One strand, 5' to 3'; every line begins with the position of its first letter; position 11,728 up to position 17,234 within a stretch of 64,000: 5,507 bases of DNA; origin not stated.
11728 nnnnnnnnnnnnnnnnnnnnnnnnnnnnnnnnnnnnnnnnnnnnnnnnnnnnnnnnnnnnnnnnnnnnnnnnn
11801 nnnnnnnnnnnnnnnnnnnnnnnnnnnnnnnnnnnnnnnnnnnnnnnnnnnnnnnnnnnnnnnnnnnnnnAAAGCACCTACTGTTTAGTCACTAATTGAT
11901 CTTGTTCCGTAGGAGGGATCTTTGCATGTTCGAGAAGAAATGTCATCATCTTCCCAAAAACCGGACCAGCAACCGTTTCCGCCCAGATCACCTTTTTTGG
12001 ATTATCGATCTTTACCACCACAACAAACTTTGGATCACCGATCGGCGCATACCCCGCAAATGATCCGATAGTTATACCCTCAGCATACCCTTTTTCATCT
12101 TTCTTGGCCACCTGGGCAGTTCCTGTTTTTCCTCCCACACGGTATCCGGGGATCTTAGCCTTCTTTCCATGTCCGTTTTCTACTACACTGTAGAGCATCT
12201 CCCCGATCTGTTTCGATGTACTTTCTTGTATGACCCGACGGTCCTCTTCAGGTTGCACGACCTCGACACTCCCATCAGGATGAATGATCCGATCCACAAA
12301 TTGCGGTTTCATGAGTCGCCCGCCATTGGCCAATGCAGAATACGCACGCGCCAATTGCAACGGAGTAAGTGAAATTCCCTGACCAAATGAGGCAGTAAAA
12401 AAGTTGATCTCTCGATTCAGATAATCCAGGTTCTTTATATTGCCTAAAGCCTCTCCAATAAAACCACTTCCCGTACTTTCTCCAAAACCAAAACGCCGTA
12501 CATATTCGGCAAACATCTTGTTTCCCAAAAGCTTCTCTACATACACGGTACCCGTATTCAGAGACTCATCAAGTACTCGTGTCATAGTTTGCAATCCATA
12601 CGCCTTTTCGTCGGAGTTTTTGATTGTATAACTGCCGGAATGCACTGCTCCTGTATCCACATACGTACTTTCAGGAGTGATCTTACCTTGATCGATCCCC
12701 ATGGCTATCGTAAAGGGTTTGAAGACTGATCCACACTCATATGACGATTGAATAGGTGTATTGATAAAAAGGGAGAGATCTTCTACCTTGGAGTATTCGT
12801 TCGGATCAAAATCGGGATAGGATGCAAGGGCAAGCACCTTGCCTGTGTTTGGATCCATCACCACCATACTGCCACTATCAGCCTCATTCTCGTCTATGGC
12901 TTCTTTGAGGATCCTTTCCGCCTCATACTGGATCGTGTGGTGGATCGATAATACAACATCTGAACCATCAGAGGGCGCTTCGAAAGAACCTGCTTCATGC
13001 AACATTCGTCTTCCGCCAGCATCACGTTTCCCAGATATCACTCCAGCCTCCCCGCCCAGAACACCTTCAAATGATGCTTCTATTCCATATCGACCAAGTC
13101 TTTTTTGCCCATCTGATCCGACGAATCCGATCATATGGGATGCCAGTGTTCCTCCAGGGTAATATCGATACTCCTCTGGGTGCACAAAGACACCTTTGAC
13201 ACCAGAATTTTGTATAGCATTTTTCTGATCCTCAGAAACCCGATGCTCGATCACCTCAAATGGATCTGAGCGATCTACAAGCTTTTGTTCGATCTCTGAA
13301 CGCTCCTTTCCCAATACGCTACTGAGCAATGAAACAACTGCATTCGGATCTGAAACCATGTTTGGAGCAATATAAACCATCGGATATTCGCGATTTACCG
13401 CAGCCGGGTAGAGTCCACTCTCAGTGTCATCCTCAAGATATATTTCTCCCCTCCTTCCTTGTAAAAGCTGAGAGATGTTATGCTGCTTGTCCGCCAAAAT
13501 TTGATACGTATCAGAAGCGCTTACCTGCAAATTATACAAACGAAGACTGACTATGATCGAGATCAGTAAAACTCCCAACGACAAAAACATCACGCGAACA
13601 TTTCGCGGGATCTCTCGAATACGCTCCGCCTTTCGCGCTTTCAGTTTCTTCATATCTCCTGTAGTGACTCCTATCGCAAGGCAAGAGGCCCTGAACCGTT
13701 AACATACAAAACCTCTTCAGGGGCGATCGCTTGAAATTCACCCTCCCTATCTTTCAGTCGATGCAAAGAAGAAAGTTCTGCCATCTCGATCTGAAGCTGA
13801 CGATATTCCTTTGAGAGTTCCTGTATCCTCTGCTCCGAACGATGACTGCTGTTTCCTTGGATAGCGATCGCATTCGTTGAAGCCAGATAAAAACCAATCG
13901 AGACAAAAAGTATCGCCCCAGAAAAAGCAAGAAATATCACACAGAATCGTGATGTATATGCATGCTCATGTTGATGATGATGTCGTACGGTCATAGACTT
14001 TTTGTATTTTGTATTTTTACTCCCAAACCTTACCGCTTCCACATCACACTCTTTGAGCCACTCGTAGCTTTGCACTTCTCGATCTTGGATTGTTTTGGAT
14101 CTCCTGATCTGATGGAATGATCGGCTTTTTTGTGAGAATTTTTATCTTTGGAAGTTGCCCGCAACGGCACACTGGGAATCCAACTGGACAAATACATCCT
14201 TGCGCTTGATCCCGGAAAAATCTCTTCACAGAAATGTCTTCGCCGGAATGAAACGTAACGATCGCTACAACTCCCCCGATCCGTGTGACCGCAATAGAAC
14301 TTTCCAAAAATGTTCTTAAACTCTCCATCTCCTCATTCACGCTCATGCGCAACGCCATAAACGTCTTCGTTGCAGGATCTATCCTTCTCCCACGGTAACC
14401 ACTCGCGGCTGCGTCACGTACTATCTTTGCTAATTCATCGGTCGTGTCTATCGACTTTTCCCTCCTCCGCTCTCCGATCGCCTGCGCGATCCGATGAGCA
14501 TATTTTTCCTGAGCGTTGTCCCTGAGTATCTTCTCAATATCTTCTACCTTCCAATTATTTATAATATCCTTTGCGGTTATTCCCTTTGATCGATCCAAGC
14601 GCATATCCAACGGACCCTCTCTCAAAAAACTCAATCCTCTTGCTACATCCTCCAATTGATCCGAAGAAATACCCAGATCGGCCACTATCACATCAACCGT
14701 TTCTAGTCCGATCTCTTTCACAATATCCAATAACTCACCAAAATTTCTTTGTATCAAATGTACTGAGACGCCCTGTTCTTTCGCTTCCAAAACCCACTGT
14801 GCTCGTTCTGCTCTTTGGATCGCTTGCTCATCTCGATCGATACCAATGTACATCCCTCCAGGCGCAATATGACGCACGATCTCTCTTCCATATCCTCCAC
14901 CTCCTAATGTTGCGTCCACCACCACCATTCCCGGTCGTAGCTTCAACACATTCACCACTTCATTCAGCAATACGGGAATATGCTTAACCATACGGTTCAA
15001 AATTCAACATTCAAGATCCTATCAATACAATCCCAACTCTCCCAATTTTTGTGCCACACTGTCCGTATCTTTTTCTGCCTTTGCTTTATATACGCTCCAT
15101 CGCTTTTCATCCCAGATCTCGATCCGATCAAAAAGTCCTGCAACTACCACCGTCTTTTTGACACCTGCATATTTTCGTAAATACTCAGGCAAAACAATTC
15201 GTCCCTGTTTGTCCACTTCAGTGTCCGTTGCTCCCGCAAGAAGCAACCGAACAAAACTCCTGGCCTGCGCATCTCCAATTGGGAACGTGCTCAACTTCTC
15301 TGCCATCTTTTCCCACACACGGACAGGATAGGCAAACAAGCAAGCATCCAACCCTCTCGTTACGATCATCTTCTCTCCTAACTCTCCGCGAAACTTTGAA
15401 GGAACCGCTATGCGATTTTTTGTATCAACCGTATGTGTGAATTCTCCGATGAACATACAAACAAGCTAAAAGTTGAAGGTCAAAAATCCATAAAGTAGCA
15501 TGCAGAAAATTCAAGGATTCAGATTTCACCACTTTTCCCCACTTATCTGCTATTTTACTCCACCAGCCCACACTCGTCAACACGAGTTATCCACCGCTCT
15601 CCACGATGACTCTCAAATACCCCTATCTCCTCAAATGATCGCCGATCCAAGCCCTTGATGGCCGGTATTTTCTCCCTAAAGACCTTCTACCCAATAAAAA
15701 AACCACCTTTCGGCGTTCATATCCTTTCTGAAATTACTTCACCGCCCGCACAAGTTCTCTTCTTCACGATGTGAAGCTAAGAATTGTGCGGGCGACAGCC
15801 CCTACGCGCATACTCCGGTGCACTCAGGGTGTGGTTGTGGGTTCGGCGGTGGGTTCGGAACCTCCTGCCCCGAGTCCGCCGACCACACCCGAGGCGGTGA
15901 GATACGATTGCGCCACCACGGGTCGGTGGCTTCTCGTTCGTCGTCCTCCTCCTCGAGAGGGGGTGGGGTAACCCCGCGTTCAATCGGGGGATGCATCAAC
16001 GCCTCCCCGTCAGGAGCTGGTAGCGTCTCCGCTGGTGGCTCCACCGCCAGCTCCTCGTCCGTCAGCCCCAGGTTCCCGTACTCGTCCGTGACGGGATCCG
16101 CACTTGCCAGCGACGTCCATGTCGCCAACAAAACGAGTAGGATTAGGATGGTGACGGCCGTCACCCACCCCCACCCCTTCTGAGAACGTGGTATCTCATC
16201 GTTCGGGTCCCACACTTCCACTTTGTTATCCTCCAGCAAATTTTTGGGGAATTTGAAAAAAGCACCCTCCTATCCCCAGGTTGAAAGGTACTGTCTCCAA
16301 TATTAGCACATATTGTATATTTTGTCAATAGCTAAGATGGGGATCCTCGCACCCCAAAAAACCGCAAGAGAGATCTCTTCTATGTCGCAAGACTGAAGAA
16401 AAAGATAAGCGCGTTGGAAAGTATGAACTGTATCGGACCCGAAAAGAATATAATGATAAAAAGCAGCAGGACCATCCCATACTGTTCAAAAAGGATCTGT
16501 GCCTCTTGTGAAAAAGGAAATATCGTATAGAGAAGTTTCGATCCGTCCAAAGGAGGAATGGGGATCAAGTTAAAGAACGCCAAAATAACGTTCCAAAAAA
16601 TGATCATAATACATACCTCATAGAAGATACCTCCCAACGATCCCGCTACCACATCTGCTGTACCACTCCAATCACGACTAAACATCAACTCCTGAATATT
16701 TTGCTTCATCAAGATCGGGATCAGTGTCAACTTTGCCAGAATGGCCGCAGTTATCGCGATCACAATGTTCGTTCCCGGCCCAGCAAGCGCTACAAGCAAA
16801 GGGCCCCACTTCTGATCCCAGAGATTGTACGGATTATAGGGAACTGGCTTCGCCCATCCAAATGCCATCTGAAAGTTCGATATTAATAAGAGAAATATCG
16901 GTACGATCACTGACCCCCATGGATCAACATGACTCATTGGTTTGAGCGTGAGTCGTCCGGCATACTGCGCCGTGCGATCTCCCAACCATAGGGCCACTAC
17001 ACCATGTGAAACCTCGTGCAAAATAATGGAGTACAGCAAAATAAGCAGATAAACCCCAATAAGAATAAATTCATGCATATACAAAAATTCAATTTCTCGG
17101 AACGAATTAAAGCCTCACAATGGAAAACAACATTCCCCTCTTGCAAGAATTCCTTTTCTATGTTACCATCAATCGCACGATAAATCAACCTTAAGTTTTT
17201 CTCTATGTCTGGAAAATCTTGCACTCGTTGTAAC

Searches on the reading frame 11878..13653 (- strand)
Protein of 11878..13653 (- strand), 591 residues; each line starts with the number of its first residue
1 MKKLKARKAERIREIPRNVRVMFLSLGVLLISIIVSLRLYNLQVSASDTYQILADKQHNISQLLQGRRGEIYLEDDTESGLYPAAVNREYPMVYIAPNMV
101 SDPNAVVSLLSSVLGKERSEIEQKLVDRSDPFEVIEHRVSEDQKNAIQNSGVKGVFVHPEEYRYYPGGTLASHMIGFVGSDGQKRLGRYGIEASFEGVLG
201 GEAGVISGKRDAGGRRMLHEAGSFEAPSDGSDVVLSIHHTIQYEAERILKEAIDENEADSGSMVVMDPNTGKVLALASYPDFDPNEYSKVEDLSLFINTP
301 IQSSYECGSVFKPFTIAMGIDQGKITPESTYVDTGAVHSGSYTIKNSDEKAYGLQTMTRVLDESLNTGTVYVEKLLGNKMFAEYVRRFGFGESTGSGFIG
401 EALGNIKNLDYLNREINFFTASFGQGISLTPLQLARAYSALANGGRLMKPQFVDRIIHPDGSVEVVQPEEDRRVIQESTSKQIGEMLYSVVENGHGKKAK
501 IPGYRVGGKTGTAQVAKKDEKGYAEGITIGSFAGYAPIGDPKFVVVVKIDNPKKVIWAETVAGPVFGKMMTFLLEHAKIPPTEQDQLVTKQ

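Call 8: search_protein_families(library=pfam, proteins=[window:11878-13653:-], max_evalue=0.01)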
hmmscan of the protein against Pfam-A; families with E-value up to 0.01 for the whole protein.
window:11878-13653:- (591 aa): 2 families
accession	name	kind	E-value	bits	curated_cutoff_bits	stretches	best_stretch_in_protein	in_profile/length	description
PF00905.27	Transpeptidase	-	1.6e-80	270.9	22.1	1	261-570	1-298/299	Penicillin binding protein transpeptidase domain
PF03717.20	PBP_dimer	-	3.5e-13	50.8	24.4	1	66-216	4-175/180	Penicillin-binding Protein dimerisation domain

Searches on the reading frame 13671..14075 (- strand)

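Call 18: search_protein_families(library=pfam, proteins=[window:13671-14075:-], max_evalue=0.01)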
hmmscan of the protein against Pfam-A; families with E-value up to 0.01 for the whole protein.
window:13671-14075:- (134 aa): 1 family
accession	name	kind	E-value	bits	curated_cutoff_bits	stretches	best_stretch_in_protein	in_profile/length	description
PF09365.15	DUF2461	-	0.0075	16.6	22.8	1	15-109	66-155/208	Conserved hypothetical protein (DUF2461)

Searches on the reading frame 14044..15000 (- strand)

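Call 18: search_protein_families(library=pfam, proteins=[window:14044-15000:-], max_evalue=0.01)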
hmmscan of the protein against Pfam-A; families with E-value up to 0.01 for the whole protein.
window:14044-15000:- (318 aa): 3 families
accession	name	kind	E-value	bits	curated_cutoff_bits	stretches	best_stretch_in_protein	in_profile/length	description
PF01795.25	Methyltransf_5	-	2.6e-98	329.7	27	1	5-317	2-308/309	MraW methylase family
PF13847.12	Methyltransf_31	-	3.7e-07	30.4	27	1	22-108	2-81/145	Methyltransferase domain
PF08704.16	GCD14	-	0.0015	18.7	26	1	15-65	32-82/247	tRNA methyltransferase complex GCD14 subunit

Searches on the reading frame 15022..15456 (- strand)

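Call 18: search_protein_families(library=pfam, proteins=[window:15022-15456:-], max_evalue=0.01)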
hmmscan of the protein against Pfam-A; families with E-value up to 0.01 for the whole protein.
window:15022-15456:- (144 aa): 1 family
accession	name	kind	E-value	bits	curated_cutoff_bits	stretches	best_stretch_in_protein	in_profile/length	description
PF02381.23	MraZ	-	1.2e-36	124.9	23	2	72-131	1-61/72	MraZ protein, putative antitoxin-like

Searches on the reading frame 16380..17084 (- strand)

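Call 18: search_protein_families(library=pfam, proteins=[window:16380-17084:-], max_evalue=0.01)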
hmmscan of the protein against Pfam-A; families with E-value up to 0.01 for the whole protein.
window:16380-17084:- (234 aa): 1 family
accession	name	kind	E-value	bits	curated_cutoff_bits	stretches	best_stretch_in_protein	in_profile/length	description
PF02163.28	Peptidase_M50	-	2.9e-11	43.6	27.2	1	12-209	2-220/221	Peptidase family M50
